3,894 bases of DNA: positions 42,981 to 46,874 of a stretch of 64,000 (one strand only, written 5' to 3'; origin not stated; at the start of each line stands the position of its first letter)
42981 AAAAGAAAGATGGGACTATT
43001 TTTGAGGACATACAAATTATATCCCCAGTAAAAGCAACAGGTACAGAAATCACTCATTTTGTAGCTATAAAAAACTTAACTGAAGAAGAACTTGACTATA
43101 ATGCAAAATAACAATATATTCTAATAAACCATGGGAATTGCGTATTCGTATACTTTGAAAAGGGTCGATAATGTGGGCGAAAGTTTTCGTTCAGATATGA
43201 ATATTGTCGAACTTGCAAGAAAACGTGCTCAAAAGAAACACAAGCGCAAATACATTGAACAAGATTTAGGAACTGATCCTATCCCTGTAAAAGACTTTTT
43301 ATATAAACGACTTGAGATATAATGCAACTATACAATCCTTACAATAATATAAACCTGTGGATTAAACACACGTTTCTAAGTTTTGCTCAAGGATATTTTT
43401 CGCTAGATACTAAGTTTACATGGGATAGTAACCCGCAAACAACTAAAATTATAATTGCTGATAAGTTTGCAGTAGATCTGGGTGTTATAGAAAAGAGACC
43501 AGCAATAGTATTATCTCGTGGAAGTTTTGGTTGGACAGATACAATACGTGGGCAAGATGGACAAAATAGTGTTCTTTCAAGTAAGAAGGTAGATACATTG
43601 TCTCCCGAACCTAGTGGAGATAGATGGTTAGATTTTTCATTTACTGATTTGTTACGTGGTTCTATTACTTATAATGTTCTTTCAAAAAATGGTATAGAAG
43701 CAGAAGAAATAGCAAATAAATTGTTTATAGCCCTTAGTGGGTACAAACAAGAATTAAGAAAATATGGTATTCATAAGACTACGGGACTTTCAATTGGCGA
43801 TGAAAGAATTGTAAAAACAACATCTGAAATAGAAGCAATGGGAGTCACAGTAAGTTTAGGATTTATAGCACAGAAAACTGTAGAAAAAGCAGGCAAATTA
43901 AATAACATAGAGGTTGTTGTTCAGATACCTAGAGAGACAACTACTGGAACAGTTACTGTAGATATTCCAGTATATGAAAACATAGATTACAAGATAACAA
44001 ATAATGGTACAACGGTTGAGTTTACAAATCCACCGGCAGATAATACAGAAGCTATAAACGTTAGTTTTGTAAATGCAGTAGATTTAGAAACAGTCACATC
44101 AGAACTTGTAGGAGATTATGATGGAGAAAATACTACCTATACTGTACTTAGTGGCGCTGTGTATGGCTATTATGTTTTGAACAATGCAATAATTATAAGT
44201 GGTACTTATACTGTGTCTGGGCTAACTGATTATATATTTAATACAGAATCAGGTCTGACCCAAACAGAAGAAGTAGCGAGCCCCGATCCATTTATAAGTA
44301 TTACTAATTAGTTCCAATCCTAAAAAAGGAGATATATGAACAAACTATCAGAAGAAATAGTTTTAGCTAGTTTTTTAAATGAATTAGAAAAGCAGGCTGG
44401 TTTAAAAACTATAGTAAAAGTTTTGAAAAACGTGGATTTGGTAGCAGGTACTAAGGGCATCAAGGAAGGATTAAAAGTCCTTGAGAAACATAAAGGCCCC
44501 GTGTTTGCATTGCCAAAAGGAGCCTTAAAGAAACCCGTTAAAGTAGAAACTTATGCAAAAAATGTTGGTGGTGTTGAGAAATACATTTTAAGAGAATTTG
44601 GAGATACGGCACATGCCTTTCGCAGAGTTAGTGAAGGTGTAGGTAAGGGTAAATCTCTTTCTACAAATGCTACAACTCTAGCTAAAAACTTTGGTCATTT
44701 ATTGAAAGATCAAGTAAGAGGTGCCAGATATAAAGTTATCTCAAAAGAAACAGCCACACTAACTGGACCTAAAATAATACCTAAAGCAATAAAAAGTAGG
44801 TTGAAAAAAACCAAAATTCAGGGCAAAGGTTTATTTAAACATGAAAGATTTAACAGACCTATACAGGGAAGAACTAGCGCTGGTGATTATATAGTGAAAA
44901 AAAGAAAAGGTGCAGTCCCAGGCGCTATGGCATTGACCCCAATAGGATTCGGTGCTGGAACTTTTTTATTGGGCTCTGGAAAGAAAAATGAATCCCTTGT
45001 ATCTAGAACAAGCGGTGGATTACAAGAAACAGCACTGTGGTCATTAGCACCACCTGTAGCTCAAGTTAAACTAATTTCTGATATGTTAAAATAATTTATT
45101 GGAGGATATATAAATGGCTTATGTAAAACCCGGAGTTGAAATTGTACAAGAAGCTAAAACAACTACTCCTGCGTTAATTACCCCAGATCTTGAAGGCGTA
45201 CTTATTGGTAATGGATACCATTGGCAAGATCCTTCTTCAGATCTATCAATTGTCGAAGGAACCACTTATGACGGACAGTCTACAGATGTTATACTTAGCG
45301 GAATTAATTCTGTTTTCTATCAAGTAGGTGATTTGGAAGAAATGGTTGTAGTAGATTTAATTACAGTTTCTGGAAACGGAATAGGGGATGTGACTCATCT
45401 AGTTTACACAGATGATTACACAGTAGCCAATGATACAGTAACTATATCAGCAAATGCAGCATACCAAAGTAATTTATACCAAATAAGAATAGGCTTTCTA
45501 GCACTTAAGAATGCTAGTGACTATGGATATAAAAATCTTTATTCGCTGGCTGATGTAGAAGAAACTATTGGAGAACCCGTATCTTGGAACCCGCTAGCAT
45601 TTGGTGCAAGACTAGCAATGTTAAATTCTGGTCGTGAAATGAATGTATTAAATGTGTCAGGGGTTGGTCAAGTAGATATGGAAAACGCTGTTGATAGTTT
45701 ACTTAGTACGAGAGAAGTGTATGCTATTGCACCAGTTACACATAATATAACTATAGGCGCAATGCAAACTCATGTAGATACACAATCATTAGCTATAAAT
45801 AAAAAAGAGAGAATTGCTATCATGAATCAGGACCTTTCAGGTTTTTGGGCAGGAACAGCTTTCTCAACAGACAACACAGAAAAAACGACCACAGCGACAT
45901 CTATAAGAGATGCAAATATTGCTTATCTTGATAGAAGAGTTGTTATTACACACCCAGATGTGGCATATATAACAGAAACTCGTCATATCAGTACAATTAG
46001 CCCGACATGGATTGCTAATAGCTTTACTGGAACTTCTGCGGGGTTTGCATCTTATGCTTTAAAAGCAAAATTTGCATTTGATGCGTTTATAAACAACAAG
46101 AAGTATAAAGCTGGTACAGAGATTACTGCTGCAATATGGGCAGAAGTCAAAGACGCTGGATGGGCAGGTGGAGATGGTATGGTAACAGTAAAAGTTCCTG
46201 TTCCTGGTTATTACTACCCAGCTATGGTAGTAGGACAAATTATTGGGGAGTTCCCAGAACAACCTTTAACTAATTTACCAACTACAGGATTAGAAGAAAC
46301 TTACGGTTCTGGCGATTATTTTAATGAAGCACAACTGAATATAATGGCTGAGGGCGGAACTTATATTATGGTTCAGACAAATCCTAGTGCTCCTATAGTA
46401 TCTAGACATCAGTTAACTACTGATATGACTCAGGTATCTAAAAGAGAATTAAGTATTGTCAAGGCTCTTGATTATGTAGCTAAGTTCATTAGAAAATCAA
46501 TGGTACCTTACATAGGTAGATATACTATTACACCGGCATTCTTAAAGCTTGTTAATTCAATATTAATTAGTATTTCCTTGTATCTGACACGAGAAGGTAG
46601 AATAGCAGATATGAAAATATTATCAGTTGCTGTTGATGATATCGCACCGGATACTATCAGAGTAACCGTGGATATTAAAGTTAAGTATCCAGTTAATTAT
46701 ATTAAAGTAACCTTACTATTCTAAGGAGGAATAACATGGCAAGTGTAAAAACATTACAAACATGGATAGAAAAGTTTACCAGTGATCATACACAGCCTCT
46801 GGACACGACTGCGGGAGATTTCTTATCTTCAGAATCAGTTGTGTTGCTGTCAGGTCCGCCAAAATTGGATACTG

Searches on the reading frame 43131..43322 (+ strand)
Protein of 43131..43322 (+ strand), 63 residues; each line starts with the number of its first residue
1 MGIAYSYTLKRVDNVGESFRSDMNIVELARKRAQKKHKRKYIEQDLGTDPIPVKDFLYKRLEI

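Call 3: search_protein_families(library=pfam, proteins=[window:43131-43322:+], max_evalue=0.1)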
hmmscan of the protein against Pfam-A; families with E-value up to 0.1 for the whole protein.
window:43131-43322:+ (63 aa): 0 families

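Call 4: search_protein_families(library=phrogs, proteins=[window:43131-43322:+], max_evalue=0.01)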
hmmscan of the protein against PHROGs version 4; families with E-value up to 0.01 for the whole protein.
window:43131-43322:+ (63 aa): 0 families

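Call 38: search_protein_families(library=padloc, proteins=[window:43131-43322:+], max_evalue=0.1)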
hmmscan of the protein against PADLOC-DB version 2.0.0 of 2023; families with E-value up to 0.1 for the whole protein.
window:43131-43322:+ (63 aa): 0 families

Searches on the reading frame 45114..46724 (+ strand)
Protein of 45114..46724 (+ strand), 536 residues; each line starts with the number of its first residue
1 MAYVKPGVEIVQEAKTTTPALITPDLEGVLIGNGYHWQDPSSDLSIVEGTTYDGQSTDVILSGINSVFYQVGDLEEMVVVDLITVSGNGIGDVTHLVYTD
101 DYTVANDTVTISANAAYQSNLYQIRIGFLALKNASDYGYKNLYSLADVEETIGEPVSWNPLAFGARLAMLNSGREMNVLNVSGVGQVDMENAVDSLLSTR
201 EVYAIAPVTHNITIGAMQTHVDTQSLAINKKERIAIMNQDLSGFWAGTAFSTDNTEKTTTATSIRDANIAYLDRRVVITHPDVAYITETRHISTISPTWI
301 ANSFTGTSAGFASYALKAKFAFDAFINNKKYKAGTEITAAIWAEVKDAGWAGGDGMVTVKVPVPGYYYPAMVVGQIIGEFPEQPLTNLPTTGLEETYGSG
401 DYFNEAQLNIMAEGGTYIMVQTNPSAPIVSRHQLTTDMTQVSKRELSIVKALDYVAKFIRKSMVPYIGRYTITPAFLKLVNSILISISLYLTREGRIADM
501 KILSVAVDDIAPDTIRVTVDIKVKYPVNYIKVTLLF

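Call 3: search_protein_families(library=pfam, proteins=[window:45114-46724:+], max_evalue=0.1)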
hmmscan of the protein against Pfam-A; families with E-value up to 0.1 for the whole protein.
window:45114-46724:+ (536 aa): 1 family
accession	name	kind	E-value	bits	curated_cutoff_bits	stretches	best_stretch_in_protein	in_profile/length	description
PF03442.20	CBM_X2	-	0.073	13.6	28.9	0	94-114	37-57/83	Carbohydrate binding domain X2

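Call 4: search_protein_families(library=phrogs, proteins=[window:45114-46724:+], max_evalue=0.01)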
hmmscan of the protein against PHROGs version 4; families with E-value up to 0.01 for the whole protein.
window:45114-46724:+ (536 aa): 1 family
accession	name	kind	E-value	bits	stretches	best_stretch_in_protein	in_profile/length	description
phrog_2839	-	tail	4.5e-10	39.6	2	363-533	394-561/581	tail sheath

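Call 20: search_dna_similar(query=window:45114-46721:+, collection=phages, mode=protein, max_evalue=0.00001, max_rows=30)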
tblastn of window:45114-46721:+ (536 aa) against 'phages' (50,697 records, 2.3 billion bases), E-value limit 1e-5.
Records with a match: 6; places in all: 6; records where one place covers at least 80% of the query: 0.
Best place of each record, by identity: <60% 6.
By first word of the organism name: Vibrio 3; Bacillus 2; Salmonella 1.
By host as written in the record: - 3; Bacillus megaterium str. ATCC 43725 2; Salmonella enterica subsp. enterica serovar Typhimurium ATCC 14028 1.
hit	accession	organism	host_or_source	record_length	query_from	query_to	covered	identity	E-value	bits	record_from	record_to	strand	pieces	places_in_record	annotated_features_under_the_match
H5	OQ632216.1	Salmonella phage Arash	Salmonella enterica subsp. enterica ...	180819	367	535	32%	35.2%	4e-17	91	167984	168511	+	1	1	structural protein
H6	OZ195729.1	Vibrio phage D69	Seawater and oysters mix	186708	355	534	34%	30.5%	1e-13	80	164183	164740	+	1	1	hypothetical protein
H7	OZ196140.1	Vibrio phage D181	Seawater and oysters mix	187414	355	534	34%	30.5%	1e-13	80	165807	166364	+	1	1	hypothetical protein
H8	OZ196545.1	Vibrio phage D148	Seawater and oysters mix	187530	355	534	34%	30.5%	1e-13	80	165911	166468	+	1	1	hypothetical protein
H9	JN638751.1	Bacillus phage G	Bacillus megaterium str. ATCC 43725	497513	381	536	29%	31.8%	1e-10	71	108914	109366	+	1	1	178: gp178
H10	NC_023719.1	Bacillus phage G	Bacillus megaterium str. ATCC 43725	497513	381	536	29%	31.8%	1e-10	71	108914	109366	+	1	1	178: tail sheath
